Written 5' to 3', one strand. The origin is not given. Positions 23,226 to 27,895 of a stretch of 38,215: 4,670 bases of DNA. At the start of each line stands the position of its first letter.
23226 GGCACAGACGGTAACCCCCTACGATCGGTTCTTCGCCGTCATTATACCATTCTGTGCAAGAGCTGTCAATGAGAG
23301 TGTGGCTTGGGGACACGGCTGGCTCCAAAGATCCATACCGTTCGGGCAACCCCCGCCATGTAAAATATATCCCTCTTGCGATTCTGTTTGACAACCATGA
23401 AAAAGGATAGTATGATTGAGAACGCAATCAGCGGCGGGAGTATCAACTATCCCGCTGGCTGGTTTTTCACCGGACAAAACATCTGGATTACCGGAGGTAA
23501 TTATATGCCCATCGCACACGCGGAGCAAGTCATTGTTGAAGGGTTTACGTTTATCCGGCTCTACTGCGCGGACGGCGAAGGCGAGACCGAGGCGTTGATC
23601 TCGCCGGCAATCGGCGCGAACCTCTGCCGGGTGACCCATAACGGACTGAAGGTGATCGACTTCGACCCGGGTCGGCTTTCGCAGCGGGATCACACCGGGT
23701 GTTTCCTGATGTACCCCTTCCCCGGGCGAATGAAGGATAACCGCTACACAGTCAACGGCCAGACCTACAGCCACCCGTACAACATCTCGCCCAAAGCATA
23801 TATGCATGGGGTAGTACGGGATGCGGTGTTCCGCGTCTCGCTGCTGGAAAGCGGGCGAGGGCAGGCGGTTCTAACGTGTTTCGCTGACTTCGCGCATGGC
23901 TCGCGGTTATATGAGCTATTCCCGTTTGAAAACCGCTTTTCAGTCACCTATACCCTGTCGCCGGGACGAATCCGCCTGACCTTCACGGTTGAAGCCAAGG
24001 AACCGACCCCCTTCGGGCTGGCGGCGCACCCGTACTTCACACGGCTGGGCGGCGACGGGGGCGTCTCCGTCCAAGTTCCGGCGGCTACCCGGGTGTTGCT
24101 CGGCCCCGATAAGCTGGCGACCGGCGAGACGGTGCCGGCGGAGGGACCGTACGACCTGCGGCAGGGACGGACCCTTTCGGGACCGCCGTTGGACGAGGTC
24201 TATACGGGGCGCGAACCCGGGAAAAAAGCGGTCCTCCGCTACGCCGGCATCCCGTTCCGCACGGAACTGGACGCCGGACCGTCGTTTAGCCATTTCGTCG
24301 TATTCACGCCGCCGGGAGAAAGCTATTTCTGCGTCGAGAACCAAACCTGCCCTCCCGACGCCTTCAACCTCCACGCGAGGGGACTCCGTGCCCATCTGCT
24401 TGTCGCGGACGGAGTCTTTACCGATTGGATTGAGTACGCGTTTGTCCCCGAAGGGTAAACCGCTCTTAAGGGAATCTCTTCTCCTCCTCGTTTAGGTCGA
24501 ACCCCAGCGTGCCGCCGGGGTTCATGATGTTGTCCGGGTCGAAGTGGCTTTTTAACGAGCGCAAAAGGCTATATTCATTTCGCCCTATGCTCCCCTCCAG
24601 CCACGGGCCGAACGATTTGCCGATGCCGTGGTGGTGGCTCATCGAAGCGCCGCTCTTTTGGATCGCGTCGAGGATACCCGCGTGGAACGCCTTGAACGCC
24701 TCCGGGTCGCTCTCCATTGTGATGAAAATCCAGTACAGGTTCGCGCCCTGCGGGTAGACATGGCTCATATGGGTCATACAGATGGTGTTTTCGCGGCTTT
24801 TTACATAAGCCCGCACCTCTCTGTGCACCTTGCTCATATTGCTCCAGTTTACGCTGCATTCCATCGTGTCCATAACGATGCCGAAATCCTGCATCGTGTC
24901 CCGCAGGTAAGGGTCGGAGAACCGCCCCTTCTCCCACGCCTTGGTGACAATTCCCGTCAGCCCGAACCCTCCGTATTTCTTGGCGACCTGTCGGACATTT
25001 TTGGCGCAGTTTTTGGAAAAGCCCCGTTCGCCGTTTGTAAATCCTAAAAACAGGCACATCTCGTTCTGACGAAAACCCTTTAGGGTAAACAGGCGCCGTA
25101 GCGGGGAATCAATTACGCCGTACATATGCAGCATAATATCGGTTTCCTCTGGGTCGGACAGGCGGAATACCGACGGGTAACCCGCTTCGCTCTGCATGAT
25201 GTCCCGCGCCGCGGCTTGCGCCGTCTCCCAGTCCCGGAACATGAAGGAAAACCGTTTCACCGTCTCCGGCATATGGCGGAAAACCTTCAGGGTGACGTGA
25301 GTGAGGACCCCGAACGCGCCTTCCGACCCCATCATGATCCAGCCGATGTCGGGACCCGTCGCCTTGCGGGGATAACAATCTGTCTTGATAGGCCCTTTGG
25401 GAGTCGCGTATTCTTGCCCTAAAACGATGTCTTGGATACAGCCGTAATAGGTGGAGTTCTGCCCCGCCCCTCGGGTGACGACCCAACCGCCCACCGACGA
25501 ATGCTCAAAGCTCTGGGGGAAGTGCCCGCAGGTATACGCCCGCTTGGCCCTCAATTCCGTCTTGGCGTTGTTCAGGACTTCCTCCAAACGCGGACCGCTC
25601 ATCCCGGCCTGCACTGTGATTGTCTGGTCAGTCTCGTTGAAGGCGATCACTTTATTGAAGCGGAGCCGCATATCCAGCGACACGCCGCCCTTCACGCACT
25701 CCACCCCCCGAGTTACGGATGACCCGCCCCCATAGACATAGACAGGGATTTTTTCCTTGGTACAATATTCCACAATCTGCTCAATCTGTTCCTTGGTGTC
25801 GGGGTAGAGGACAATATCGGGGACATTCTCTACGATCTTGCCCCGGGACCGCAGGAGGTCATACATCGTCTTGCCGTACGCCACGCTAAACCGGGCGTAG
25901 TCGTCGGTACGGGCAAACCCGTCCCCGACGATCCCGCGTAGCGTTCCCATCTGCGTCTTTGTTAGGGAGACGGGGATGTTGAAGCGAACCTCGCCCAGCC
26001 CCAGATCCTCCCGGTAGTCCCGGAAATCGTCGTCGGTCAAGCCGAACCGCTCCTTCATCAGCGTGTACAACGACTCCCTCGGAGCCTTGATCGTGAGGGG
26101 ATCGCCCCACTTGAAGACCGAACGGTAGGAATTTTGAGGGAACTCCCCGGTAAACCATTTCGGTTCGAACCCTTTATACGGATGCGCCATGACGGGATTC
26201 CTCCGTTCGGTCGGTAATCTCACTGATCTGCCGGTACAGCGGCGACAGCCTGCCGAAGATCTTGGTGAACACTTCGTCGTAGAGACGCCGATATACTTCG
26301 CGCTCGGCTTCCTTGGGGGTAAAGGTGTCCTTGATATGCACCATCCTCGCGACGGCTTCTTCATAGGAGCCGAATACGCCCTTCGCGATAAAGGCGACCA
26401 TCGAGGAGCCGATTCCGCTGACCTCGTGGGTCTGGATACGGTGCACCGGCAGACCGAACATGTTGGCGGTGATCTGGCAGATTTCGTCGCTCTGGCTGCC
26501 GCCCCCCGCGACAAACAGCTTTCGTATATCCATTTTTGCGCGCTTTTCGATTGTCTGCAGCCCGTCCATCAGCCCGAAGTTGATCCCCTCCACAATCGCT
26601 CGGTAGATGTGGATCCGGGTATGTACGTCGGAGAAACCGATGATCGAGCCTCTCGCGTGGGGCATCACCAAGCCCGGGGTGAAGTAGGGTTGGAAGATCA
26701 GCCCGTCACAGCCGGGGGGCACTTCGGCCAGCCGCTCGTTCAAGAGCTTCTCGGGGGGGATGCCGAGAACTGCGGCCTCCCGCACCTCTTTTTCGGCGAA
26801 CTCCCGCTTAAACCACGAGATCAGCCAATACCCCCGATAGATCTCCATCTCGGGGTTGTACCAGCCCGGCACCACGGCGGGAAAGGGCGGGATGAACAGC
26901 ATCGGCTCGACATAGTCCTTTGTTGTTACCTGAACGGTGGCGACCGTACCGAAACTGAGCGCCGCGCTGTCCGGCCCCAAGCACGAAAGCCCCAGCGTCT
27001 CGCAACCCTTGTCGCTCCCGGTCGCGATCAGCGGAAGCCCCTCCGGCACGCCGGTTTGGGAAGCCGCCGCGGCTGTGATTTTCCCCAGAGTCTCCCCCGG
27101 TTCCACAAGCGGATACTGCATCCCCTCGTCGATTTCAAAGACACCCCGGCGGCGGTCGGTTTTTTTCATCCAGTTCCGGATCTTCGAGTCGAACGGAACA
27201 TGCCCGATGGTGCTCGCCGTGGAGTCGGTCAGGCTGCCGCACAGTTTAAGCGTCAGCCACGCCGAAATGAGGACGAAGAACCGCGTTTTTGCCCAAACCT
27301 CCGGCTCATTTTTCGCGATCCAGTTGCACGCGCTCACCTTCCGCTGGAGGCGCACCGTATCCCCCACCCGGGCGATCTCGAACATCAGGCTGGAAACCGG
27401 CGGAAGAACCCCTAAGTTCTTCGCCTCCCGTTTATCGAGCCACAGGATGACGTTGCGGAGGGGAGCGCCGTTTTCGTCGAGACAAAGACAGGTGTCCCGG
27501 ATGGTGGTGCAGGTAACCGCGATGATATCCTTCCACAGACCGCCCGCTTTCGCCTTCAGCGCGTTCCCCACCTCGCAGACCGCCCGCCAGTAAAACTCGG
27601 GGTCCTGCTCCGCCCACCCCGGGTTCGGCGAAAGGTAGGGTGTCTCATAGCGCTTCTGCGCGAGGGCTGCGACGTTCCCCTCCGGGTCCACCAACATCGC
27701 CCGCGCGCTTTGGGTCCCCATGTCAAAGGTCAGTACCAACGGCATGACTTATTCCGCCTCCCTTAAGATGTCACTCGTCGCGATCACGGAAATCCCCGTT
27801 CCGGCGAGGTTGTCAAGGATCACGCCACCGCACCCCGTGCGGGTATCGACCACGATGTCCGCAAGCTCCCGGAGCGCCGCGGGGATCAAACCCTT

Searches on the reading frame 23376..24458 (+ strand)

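Call 38: search_protein_families(library=pfam, proteins=[window:23376-24458:+], max_evalue=0.001)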
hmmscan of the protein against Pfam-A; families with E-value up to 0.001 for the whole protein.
window:23376-24458:+ (360 aa): 1 family
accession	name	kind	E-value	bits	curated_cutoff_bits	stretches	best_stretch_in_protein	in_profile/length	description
PF01263.26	Aldose_epim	-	2.2e-26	93.4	27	1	77-333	16-280/299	Aldose 1-epimerase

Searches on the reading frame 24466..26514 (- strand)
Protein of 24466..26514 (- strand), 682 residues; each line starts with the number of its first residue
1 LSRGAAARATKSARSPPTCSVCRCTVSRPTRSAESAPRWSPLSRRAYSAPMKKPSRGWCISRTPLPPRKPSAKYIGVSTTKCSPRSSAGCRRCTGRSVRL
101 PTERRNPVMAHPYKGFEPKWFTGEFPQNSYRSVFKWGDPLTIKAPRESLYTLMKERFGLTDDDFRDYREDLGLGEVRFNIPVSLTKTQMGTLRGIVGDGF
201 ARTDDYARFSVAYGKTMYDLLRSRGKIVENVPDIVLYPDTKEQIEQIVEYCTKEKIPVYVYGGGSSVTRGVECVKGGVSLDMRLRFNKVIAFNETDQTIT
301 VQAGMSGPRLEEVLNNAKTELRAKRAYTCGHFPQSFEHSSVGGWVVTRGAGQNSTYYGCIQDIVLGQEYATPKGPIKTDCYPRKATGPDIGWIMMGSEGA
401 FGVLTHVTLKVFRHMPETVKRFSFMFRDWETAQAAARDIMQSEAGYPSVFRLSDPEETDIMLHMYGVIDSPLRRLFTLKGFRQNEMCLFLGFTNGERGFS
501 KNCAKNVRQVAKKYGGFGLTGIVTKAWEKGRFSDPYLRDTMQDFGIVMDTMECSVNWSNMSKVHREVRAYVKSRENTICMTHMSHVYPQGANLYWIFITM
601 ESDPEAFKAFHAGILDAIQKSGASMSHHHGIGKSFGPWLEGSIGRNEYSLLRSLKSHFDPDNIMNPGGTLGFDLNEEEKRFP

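Call 38: search_protein_families(library=pfam, proteins=[window:24466-26514:-], max_evalue=0.001)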
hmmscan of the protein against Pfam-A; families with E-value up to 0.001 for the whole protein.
window:24466-26514:- (682 aa): 2 families
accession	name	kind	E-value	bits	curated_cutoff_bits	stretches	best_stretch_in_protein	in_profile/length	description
PF02913.24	FAD-oxidase_C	-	9.1e-32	111.1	21.2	1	416-667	2-246/248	FAD linked oxidases, C-terminal domain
PF01565.28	FAD_binding_4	-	2.5e-30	105.4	26.4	1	232-377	1-136/139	FAD binding domain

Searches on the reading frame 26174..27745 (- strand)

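Call 38: search_protein_families(library=pfam, proteins=[window:26174-27745:-], max_evalue=0.001)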
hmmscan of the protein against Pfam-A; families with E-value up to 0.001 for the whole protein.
window:26174-27745:- (523 aa): 2 families
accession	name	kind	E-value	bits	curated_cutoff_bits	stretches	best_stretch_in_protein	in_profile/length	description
PF00370.27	FGGY_N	-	6.8e-34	118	28.8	1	4-251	2-244/245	FGGY family of carbohydrate kinases, N-terminal domain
PF02782.22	FGGY_C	-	2.7e-31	109.3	27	1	261-454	1-197/198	FGGY family of carbohydrate kinases, C-terminal domain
